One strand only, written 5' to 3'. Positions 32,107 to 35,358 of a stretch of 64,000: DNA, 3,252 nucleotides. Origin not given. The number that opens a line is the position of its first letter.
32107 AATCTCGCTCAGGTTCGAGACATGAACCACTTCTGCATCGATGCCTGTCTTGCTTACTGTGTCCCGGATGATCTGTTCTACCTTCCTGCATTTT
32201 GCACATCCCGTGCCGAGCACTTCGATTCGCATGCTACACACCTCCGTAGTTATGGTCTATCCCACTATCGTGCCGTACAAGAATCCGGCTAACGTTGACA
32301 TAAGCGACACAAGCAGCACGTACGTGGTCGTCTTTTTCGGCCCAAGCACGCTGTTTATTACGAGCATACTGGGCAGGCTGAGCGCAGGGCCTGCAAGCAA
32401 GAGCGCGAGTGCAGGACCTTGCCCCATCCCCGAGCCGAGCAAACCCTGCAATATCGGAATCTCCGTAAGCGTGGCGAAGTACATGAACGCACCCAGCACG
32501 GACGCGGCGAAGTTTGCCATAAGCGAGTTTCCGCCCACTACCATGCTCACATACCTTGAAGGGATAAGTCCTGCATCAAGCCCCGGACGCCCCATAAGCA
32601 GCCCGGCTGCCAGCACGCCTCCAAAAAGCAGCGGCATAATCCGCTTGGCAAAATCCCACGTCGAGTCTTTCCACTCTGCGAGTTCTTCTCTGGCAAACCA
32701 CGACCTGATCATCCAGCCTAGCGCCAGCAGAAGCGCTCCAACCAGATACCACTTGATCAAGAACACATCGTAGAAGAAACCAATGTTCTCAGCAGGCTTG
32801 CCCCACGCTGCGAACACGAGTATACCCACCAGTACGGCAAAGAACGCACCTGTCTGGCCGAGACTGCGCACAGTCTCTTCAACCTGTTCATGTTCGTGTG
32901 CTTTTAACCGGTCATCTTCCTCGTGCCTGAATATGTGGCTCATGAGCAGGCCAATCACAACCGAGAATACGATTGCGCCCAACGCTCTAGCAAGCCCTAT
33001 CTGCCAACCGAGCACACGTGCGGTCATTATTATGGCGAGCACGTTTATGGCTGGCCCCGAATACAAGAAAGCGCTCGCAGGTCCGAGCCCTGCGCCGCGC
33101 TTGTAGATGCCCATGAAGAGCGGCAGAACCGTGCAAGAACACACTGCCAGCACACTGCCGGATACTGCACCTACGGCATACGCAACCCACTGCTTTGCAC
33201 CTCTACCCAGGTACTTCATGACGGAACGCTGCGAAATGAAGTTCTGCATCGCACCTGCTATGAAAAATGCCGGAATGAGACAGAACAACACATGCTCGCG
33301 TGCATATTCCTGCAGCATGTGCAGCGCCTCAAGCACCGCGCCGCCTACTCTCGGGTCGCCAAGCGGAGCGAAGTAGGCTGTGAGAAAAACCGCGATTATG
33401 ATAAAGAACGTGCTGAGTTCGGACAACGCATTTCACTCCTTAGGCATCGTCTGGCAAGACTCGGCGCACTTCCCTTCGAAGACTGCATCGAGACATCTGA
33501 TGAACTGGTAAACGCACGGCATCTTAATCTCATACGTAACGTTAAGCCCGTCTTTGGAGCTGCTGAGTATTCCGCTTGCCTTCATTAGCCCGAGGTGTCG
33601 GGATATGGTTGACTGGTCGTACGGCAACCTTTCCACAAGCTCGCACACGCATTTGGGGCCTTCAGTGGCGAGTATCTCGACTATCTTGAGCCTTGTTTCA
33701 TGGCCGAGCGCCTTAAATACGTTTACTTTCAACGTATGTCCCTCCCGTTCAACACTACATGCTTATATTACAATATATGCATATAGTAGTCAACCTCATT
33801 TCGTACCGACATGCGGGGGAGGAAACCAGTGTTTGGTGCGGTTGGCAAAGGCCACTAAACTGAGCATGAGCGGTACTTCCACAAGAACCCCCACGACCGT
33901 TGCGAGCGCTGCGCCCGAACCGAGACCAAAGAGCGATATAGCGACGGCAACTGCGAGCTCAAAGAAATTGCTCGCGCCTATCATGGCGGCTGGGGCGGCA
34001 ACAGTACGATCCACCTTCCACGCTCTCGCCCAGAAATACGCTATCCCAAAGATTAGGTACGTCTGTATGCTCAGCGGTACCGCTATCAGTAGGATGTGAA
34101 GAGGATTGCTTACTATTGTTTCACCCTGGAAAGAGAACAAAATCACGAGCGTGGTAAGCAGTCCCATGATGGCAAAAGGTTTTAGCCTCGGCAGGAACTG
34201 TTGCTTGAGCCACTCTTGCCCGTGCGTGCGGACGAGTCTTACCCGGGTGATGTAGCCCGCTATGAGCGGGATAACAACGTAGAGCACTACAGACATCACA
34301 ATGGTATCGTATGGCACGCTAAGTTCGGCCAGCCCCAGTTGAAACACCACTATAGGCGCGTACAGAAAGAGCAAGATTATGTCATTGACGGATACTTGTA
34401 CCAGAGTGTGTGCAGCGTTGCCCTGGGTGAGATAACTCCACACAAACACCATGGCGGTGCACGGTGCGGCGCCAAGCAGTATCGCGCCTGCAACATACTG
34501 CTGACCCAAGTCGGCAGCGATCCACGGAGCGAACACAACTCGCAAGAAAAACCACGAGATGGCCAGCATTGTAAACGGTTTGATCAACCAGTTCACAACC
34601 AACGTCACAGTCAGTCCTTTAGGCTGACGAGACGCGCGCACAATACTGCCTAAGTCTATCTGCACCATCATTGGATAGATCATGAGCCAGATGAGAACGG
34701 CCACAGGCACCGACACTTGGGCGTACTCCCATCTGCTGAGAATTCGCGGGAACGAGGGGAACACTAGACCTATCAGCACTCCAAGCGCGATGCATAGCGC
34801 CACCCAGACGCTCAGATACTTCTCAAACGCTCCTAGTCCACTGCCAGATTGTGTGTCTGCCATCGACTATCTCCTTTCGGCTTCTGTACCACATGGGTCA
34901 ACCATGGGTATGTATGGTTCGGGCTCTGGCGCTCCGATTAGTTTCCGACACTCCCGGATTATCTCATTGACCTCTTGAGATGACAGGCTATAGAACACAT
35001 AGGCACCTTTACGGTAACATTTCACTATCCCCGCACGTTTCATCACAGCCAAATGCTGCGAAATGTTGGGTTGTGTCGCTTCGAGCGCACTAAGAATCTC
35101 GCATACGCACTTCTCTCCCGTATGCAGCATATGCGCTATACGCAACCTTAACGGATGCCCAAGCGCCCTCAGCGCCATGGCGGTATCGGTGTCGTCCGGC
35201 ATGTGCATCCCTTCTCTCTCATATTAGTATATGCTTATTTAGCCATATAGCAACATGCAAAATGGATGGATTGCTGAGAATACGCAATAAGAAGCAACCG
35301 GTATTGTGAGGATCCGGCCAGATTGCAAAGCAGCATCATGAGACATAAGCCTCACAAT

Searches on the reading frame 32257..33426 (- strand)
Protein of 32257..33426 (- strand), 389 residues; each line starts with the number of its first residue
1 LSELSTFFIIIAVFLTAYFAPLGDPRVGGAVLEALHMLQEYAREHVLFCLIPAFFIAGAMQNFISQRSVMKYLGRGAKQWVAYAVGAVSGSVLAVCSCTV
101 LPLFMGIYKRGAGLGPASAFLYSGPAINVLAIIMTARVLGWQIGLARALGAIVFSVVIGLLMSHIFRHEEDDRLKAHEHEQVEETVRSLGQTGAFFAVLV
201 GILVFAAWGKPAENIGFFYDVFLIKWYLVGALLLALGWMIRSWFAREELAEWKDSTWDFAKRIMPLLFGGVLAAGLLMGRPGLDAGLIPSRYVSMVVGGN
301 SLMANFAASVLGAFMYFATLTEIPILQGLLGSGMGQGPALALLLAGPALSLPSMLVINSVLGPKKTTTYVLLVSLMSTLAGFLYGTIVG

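Call 4: search_protein_families(library=pfam, proteins=[window:32257-33426:-], max_evalue=0.1)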
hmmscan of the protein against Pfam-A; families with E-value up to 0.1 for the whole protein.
window:32257-33426:- (389 aa): 3 families
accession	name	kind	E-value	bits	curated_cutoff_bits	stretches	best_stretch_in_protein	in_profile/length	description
PF03773.19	ArsP_1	-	1.5e-74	251.2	32.3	1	35-385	5-293/294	Predicted permease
PF01694.28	Rhomboid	-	0.00042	21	22.6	1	126-244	21-124/143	Rhomboid domain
PF09964.14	DUF2198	-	0.097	13.2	25.7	1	351-387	29-65/72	Uncharacterized protein conserved in bacteria (DUF2198)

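Call 5: search_protein_families(library=ncbifam, proteins=[window:32257-33426:-], max_evalue=0.1)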
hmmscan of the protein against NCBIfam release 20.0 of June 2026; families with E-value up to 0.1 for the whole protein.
window:32257-33426:- (389 aa): 2 families
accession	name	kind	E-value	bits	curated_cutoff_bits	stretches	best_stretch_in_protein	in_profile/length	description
NF040736.1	efflux_SaoE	equivalog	2.2e-35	122.6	325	2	50-181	22-150/352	efflux transporter SaoE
NF033936.1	CuZnOut_SO0444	equivalog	4.7e-33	114.8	300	1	51-387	13-312/351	SO_0444 family Cu/Zn efflux transporter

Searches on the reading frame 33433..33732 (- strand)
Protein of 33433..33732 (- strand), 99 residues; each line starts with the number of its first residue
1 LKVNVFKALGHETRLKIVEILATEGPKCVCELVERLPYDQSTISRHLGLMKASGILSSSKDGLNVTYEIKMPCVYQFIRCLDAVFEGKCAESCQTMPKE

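Call 4: search_protein_families(library=pfam, proteins=[window:33433-33732:-], max_evalue=0.1)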
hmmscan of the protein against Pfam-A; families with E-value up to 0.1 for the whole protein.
window:33433-33732:- (99 aa): 8 families
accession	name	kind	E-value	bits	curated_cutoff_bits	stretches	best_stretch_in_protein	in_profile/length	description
PF01022.26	HTH_5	-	1.6e-13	50.7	22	1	12-57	2-46/47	Bacterial regulatory protein, arsR family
PF12840.13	HTH_20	-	7.9e-08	32.6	27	1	9-56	1-48/51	Helix-turn-helix domain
PF25212.1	HVO_A0114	-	0.00028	21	27.6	1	12-64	22-74/84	HVO_A0114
PF24038.1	DUF7347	-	0.0016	19.1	27.6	1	4-48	3-50/77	Domain of unknown function (DUF7347)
PF12802.13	MarR_2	-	0.011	16.4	27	1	31-59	25-56/61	MarR family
PF01047.28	MarR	-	0.016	15.5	24.6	1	12-61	3-52/59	MarR family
PF25213.1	HVO_A0261_N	-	0.023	15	35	1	10-66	9-64/86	HVO_A0261 N-terminal domain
PF08100.18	Dimerisation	-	0.024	14.9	25.6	1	7-68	20-82/93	O-methyltransferase dimerisation domain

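Call 5: search_protein_families(library=ncbifam, proteins=[window:33433-33732:-], max_evalue=0.1)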
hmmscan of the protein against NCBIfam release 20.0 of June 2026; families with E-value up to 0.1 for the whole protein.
window:33433-33732:- (99 aa): 15 families
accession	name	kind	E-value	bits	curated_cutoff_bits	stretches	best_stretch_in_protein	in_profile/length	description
NF033788.1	HTH_metalloreg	subfamily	2.2e-24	85.1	55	1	3-77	2-76/77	metalloregulator ArsR/SmtB family transcription factor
NF007528.0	PRK10141.1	subfamily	8.3e-15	54.7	97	1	2-69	6-73/117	metalloregulator ArsR/SmtB family transcription factor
NF033789.1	repress_SdpR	subfamily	1e-12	47.7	100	1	5-79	1-74/79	autorepressor SdpR family transcription factor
NF052532.1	TransRegPagRBaca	equivalog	3.6e-10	39.8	170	1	3-82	18-96/99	transcriptional repressor PagR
NF041413.1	ArsR_Rv2640c_fam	equivalog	4.2e-10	40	155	1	6-82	36-114/118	Rv2640c family ArsR-like transcriptional regulator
NF040642.1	sulf_sens_BigR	equivalog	2.1e-08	34.1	155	1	4-85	12-92/95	sulfite-sensing transcriptional repressor BigR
NF045707.1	Dbac_1936_reg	equivalog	1.1e-07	31.8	115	1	5-84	10-88/99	ArsR/SmtB-type metalloregulator TsoR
NF047906.1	CdPbTransRegCmtR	equivalog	3.1e-06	27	150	1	7-80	16-88/104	Cd(II)/Pb(II)-sensing metalloregulatory transcriptional regulator CmtR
NF053755.1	MsvR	equivalog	0.00015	21.6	220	1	5-61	6-61/236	transcriptional factor MsvR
TIGR01884.1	cas_HTH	subfamily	0.00035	20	60.2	1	11-60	141-190/202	CRISPR-associated CARF protein Csa3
NF053602.1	Phr_regulator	exception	0.00049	19.7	320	1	6-58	6-57/191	heat shock transcription regulator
NF005061.0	PRK06474.1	equivalog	0.014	15.3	121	1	7-57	6-58/178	hypothetical protein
NF011671.1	PRK15090.1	equivalog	0.014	14.6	275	1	15-62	17-64/256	DNA-binding transcriptional regulator KdgR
NF041397.1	TranRegGlpR_Halo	equivalog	0.035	13.7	300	1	12-60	5-53/253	HTH-type transcriptional regulator GlpR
NF040890.1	trans_reg_YgbI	equivalog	0.035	13.6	400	1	12-67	5-60/253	DNA-binding transcriptional repressor YgbI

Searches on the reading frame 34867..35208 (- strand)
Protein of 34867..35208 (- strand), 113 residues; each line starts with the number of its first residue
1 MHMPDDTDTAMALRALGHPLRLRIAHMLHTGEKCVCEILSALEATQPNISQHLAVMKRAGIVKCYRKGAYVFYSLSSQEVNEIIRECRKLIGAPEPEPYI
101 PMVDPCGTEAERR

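Call 43: search_protein_families(library=pfam, proteins=[window:34867-35208:-], max_evalue=1)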
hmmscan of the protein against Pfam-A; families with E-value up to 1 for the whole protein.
window:34867-35208:- (113 aa): 6 families
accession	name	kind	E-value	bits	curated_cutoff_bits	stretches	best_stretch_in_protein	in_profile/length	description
PF01022.26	HTH_5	-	1.3e-14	54.2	22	1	19-63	2-46/47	Bacterial regulatory protein, arsR family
PF12840.13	HTH_20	-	9.9e-08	32.3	27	1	16-64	1-50/51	Helix-turn-helix domain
PF13601.12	HTH_34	-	0.0033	18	27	1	20-65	1-47/80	Winged helix DNA-binding domain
PF16450.11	Prot_ATP_ID_OB_C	-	0.084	13.2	23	1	29-62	18-51/56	Proteasomal ATPase OB C-terminal domain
PF24034.1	DUF7343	-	0.17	12.2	27.6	1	37-68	23-54/62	Domain of unknown function (DUF7343)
PF07848.18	PaaX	-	0.21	12.3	24.8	1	38-78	29-69/70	PaaX-like protein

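Call 89: search_protein_families(library=ncbifam, proteins=[window:34867-35208:-], max_evalue=0.00001)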
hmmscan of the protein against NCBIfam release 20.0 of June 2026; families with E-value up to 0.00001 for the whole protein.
window:34867-35208:- (113 aa): 8 families
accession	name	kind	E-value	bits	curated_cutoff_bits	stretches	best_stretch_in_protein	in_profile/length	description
NF033788.1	HTH_metalloreg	subfamily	9.3e-26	89.5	55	1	11-84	3-77/77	metalloregulator ArsR/SmtB family transcription factor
NF045707.1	Dbac_1936_reg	equivalog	6.9e-16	58.1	115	1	9-90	7-88/99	ArsR/SmtB-type metalloregulator TsoR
NF033789.1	repress_SdpR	subfamily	9.9e-16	57.4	100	1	13-86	2-75/79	autorepressor SdpR family transcription factor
NF040642.1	sulf_sens_BigR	equivalog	2.2e-15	56.5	155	1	7-85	8-86/95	sulfite-sensing transcriptional repressor BigR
NF007528.0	PRK10141.1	subfamily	3.9e-13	49.3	97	1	16-77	13-75/117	metalloregulator ArsR/SmtB family transcription factor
NF041413.1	ArsR_Rv2640c_fam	equivalog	7e-11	42.5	155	1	7-81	30-107/118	Rv2640c family ArsR-like transcriptional regulator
NF052532.1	TransRegPagRBaca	equivalog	1e-09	38.3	170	1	9-85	17-93/99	transcriptional repressor PagR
NF047906.1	CdPbTransRegCmtR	equivalog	2.5e-09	37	150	1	14-91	16-93/104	Cd(II)/Pb(II)-sensing metalloregulatory transcriptional regulator CmtR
